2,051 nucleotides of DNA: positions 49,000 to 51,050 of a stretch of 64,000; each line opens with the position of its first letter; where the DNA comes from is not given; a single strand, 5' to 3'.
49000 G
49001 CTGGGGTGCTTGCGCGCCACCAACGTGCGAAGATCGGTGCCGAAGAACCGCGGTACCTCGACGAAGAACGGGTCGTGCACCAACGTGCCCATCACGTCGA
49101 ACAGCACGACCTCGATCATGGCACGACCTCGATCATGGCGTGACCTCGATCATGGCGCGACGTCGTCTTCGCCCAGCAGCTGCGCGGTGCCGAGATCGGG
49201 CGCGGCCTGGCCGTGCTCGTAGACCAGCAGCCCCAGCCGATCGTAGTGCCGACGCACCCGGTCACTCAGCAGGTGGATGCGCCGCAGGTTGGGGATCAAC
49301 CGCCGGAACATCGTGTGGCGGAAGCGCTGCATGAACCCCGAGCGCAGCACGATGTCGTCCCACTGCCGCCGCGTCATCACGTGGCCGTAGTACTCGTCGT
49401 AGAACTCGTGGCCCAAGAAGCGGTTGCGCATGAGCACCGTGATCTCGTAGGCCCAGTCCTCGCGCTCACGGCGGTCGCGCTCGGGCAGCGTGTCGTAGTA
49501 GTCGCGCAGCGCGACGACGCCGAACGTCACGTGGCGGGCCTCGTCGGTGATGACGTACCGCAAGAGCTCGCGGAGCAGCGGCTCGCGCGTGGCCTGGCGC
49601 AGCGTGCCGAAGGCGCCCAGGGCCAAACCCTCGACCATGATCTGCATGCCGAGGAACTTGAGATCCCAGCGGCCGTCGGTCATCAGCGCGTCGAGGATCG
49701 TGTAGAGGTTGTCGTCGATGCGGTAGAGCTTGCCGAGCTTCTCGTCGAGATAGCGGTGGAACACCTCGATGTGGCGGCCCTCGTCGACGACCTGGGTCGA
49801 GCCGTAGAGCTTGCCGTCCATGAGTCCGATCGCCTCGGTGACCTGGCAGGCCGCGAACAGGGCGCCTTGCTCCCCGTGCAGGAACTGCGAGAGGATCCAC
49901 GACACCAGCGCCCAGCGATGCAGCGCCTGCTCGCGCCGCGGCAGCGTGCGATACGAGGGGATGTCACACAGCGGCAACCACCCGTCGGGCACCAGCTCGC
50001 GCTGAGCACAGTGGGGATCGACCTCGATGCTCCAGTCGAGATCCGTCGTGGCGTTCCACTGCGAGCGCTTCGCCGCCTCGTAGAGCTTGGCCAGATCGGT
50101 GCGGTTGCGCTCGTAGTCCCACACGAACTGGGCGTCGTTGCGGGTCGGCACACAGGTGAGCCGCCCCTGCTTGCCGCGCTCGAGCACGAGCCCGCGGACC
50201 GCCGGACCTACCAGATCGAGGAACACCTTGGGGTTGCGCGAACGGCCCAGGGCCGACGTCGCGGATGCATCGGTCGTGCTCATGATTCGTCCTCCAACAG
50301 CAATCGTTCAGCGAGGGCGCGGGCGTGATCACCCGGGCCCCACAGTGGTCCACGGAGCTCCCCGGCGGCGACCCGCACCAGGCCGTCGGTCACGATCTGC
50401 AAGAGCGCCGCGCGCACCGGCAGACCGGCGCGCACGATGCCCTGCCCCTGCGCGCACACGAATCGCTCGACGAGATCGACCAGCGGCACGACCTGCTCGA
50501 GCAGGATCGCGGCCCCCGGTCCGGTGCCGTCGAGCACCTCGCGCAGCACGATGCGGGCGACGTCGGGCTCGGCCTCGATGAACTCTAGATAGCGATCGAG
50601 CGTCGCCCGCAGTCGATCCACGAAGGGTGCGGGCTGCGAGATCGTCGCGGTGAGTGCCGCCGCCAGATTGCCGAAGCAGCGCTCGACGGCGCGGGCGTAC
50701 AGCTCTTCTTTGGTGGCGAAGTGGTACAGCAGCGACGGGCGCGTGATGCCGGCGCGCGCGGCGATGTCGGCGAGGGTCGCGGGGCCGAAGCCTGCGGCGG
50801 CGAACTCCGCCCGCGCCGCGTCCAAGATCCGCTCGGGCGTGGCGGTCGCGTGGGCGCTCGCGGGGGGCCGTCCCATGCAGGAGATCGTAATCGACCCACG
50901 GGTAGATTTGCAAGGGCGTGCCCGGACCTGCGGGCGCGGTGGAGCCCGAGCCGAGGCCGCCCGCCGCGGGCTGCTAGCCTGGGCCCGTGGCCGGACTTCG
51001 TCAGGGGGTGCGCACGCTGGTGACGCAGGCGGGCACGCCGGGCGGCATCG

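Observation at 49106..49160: A 17-bp triplication turns one stop/start overlap into a relay of three ATGA junctions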

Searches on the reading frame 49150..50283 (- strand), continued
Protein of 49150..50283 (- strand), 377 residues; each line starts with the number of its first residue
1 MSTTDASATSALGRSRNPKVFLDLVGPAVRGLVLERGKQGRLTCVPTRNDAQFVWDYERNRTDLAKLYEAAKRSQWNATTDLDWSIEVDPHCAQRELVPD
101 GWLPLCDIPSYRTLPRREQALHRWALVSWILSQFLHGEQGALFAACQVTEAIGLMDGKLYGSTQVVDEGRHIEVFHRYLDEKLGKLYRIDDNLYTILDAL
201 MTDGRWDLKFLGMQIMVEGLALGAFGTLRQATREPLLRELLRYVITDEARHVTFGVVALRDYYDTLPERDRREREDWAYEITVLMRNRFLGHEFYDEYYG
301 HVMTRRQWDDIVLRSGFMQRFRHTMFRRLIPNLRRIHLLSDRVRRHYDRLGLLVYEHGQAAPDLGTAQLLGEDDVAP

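Call 37: find_encoding_contigs(protein=P0009, flank=1500, max_places=3)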
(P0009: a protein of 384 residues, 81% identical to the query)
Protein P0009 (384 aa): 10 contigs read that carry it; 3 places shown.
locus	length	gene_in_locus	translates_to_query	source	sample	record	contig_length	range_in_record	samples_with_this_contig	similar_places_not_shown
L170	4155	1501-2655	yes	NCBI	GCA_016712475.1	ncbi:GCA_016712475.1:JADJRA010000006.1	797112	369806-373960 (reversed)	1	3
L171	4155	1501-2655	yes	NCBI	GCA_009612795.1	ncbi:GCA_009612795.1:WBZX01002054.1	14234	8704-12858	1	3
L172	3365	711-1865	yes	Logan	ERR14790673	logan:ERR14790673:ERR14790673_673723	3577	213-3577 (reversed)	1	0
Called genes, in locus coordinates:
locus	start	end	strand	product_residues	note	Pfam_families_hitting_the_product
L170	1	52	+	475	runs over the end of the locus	-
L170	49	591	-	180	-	PF09835:DUF2062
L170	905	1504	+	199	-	PF00440:TetR_N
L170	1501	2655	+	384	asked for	PF11583:AurF (faint)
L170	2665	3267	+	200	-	PF00702:Hydrolase, PF13419:HAD_2 (weak), PF13242:Hydrolase_like (faint)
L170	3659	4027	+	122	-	PF02482:Ribosomal_S30AE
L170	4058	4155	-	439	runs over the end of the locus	PF00171:Aldedh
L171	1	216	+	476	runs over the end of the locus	-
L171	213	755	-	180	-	PF09835:DUF2062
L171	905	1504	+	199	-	PF00440:TetR_N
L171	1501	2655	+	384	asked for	PF11583:AurF (faint)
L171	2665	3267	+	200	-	PF00702:Hydrolase, PF13419:HAD_2 (weak), PF13242:Hydrolase_like (weak)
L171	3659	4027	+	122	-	PF02482:Ribosomal_S30AE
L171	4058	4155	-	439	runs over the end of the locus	PF00171:Aldedh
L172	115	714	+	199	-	PF00440:TetR_N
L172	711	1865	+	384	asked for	PF11583:AurF (faint)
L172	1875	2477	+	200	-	PF00702:Hydrolase, PF13419:HAD_2 (weak), PF13242:Hydrolase_like (faint)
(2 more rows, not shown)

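Call 38: find_encoding_contigs(protein=P0012, flank=1500, max_places=3)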
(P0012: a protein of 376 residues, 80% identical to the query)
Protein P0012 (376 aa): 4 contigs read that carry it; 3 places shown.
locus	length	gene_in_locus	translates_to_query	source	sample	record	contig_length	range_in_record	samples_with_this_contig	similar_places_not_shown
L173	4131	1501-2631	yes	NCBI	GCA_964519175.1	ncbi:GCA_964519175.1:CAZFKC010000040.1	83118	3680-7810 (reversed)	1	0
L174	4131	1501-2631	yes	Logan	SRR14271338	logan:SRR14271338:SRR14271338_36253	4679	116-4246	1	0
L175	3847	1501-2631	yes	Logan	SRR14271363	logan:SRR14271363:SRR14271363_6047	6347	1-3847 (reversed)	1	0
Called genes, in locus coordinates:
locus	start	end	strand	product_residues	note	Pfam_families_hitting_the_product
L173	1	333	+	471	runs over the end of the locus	-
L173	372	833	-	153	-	PF09835:DUF2062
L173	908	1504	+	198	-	PF00440:TetR_N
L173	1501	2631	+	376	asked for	PF11583:AurF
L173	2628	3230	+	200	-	PF00702:Hydrolase, PF13419:HAD_2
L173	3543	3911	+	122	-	PF02482:Ribosomal_S30AE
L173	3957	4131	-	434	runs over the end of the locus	PF00171:Aldedh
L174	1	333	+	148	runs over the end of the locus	?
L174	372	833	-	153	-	PF09835:DUF2062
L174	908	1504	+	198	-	PF00440:TetR_N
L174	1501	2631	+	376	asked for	PF11583:AurF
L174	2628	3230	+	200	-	PF00702:Hydrolase, PF13419:HAD_2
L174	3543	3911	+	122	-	PF02482:Ribosomal_S30AE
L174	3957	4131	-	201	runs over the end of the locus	?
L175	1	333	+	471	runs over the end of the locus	-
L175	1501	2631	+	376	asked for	PF11583:AurF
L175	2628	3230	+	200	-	PF00702:Hydrolase, PF13419:HAD_2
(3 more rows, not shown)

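Call 39: find_encoding_contigs(protein=P0015, flank=1500, max_places=3)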
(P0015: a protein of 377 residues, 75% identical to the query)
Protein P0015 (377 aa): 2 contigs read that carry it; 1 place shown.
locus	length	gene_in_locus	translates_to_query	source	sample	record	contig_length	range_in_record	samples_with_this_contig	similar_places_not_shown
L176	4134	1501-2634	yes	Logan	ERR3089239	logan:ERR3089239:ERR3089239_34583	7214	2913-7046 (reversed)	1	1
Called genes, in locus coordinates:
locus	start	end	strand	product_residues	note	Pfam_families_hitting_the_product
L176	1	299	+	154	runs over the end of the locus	?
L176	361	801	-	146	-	PF09835:DUF2062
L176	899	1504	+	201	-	PF00440:TetR_N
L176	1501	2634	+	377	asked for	PF11583:AurF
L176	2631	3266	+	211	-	PF00702:Hydrolase, PF13419:HAD_2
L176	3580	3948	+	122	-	PF02482:Ribosomal_S30AE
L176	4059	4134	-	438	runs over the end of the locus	PF00171:Aldedh (faint)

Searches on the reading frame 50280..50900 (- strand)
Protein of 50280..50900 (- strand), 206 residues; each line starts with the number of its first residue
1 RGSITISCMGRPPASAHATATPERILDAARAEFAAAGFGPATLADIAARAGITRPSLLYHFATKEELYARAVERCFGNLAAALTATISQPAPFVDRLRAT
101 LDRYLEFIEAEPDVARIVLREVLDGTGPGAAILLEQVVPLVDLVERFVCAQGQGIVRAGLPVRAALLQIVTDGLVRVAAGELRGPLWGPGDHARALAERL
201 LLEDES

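Call 6: search_protein_families(library=pfam, proteins=[window:50280-50900:-])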
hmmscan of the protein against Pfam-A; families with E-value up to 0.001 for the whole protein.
window:50280-50900:- (206 aa): 1 family
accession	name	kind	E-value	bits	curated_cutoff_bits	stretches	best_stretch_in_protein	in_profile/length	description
PF00440.29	TetR_N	-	4.6e-15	55.6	24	1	25-70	1-46/47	Bacterial regulatory proteins, tetR family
